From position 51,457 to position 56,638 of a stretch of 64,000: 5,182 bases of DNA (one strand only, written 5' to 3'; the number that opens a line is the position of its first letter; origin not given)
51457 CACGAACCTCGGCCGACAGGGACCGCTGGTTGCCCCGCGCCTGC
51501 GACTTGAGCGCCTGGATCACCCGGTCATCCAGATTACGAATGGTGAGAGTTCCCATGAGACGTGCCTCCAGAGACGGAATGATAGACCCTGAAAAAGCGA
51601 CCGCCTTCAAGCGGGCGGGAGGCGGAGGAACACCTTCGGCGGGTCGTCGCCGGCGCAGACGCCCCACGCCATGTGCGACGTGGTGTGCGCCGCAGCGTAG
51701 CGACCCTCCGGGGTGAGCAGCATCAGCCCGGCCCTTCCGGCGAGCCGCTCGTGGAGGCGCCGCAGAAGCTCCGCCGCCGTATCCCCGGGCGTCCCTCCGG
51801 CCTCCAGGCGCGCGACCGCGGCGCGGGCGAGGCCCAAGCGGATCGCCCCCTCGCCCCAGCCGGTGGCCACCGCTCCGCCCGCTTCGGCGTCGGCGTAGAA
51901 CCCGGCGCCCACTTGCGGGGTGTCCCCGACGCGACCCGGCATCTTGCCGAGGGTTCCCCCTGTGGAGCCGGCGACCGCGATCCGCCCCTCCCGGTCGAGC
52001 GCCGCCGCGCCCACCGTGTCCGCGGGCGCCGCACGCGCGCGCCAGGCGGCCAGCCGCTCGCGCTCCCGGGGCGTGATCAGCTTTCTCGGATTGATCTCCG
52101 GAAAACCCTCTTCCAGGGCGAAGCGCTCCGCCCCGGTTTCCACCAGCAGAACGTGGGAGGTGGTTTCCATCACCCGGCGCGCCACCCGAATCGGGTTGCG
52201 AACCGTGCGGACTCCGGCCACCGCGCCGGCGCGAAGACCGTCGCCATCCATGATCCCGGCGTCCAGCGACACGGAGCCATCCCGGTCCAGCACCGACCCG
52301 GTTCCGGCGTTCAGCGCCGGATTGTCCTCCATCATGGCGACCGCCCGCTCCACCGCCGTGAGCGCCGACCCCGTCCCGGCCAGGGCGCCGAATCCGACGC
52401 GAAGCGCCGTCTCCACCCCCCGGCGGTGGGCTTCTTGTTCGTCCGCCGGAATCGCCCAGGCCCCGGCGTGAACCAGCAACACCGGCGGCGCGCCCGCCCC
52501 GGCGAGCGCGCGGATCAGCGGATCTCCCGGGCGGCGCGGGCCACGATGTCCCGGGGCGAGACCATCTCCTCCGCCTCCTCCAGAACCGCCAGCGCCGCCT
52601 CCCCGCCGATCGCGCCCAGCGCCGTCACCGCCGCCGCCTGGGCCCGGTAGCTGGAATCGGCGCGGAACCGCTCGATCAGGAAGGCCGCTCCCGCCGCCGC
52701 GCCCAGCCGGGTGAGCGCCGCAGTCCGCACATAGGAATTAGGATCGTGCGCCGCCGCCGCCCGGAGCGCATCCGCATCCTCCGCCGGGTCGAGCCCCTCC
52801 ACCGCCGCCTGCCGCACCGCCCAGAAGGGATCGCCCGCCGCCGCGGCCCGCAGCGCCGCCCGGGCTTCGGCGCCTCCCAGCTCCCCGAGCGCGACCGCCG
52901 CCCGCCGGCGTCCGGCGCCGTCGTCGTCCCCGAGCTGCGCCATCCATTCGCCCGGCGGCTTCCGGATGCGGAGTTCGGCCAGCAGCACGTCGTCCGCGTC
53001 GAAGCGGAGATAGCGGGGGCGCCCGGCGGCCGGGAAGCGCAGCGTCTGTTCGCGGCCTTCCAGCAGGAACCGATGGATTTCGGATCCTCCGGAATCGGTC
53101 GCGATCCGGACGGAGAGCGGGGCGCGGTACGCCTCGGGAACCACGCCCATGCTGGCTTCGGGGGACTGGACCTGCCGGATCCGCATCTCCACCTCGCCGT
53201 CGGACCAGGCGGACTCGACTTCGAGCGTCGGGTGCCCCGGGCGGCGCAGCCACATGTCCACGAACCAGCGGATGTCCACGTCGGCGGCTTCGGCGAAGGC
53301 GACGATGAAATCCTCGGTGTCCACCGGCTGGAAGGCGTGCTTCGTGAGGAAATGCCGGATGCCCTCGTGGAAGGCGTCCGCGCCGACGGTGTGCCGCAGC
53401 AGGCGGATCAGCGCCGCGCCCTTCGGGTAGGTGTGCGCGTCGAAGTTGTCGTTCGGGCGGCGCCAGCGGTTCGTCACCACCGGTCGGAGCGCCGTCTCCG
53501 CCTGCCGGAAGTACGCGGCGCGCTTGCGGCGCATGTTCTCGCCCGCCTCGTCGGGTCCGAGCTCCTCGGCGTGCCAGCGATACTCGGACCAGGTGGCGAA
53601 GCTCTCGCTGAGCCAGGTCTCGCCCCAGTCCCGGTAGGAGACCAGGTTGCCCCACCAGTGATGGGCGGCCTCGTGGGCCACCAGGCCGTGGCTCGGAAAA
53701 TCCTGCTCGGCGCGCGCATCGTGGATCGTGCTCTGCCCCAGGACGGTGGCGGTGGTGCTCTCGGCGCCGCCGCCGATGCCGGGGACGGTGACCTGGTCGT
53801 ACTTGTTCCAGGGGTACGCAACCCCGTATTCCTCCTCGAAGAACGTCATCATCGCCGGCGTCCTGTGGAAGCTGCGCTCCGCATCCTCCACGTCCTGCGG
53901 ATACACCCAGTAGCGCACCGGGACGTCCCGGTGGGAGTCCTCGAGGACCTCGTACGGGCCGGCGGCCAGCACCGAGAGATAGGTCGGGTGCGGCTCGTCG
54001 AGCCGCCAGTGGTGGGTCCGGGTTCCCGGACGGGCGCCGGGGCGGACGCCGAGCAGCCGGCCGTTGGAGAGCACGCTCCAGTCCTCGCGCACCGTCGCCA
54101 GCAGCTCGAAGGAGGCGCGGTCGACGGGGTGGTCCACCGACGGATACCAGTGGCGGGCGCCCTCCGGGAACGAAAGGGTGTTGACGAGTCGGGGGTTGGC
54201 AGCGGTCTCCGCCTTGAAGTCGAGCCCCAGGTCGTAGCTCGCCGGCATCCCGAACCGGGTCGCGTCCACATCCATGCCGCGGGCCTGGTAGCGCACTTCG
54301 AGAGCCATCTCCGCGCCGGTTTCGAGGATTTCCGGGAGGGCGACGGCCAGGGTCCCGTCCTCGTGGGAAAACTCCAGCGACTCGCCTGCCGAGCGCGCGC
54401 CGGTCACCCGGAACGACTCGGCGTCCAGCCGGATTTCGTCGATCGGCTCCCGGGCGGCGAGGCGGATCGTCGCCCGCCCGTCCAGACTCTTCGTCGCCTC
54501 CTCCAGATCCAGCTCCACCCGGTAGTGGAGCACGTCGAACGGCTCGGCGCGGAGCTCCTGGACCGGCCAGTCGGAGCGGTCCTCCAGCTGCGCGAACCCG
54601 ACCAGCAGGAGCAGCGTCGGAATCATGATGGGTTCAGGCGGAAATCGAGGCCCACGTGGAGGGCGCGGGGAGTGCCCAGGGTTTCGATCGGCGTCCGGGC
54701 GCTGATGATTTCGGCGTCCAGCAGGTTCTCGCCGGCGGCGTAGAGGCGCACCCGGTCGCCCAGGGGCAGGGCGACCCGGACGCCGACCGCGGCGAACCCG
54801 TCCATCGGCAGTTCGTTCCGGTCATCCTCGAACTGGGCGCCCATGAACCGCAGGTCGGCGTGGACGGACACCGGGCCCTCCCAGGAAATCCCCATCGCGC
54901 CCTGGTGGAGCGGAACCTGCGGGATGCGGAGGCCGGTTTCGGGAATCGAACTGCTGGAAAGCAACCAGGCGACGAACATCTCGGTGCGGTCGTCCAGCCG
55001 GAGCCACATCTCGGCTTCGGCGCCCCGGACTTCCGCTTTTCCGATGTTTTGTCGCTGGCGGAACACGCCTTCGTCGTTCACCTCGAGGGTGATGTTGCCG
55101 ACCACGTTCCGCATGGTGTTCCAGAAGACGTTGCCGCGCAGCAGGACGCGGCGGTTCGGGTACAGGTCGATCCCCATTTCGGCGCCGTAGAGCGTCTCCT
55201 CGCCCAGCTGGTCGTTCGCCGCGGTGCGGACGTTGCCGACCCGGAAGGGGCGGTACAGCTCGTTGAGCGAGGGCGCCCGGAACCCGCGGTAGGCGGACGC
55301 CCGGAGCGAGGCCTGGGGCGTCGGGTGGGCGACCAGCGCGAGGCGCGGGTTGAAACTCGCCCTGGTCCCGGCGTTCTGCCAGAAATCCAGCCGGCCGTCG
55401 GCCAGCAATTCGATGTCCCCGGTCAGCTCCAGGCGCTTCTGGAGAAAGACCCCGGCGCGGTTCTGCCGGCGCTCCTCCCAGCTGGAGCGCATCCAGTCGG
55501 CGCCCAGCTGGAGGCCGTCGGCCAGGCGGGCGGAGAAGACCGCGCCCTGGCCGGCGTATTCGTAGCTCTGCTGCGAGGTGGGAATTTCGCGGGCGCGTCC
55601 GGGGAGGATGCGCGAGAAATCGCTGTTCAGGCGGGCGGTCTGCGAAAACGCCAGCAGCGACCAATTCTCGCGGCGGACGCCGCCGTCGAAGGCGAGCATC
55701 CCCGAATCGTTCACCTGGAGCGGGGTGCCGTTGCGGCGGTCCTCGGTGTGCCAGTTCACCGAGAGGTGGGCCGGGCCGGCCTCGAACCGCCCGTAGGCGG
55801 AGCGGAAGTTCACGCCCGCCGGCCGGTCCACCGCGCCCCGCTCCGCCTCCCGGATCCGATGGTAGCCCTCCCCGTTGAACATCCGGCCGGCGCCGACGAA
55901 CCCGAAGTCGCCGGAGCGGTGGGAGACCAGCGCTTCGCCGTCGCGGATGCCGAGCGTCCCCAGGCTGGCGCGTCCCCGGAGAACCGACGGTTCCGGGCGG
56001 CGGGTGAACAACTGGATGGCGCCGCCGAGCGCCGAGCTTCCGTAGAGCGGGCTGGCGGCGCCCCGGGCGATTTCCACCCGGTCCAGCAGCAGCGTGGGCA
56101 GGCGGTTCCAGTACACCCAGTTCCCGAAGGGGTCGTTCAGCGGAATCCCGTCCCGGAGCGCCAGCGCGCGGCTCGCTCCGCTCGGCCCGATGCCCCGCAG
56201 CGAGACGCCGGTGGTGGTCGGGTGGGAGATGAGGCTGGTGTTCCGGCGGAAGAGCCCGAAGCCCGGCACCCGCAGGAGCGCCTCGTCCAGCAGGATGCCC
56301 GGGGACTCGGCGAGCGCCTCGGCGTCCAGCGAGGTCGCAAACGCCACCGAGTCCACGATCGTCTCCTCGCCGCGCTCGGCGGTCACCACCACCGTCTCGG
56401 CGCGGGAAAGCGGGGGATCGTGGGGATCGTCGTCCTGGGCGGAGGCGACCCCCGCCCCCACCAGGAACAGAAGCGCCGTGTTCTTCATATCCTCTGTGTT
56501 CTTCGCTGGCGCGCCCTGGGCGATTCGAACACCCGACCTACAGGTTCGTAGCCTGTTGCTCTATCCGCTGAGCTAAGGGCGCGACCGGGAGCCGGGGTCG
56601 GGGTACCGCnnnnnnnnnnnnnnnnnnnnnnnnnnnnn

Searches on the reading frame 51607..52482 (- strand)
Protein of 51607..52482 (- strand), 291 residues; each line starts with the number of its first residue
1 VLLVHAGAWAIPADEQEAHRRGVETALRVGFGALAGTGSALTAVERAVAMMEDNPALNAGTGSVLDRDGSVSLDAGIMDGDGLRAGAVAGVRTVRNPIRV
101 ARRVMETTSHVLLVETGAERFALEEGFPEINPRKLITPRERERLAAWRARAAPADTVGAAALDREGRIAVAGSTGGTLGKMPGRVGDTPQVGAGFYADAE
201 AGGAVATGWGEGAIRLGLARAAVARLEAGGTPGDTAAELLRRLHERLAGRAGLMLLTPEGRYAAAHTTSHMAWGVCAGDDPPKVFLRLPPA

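Call 91: search_protein_families(library=pfam, proteins=[window:51607-52482:-], max_evalue=0.001)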
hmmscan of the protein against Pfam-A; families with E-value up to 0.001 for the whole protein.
window:51607-52482:- (291 aa): 1 family
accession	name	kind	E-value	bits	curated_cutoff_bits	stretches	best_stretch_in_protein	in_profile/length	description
PF01112.23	Asparaginase_2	-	1.9e-81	274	27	1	1-283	2-305/309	Asparaginase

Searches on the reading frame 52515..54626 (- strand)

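Call 91: search_protein_families(library=pfam, proteins=[window:52515-54626:-], max_evalue=0.001)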
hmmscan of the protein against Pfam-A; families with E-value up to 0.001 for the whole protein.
window:52515-54626:- (703 aa): 4 families
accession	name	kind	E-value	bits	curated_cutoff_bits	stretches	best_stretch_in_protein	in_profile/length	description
PF01433.26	Peptidase_M1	-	2.8e-40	138.7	27.7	1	253-459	3-218/218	Peptidase family M1 domain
PF13646.12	HEAT_2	-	6.6e-15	55.6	27.7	2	561-639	4-85/88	HEAT repeats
PF17900.6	Peptidase_M1_N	-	1.8e-13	51.5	25.8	1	34-217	4-186/186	Peptidase M1 N-terminal domain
PF02985.28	HEAT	-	3.4e-05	24.1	23.5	0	597-612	9-24/31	HEAT repeat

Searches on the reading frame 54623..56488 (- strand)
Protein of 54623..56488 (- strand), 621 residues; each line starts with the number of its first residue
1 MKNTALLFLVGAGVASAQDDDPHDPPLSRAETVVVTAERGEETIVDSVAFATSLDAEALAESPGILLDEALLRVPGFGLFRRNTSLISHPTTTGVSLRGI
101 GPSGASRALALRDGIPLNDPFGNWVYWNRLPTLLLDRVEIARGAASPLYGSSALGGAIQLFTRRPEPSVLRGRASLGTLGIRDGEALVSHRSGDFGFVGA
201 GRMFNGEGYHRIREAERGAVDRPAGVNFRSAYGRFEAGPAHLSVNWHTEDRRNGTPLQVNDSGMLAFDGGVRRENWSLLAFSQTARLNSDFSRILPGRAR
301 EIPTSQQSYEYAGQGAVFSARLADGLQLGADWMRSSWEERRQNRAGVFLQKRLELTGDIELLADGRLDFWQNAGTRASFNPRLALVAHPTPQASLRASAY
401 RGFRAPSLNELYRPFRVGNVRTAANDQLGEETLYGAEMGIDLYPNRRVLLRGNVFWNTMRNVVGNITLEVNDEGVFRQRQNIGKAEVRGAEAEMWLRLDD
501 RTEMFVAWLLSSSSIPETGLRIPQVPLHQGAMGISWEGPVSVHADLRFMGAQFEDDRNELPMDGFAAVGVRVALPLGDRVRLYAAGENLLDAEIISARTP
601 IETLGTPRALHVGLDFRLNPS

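Call 91: search_protein_families(library=pfam, proteins=[window:54623-56488:-], max_evalue=0.001)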
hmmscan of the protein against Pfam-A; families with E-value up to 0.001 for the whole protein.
window:54623-56488:- (621 aa): 2 families
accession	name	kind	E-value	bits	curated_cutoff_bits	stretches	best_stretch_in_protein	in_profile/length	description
PF00593.30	TonB_dep_Rec_b-barrel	-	2.6e-35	123.6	27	1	248-589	47-436/436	TonB dependent receptor-like, beta-barrel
PF07715.20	Plug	-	6.3e-16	59.2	23.9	1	49-157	7-107/107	TonB-dependent Receptor Plug Domain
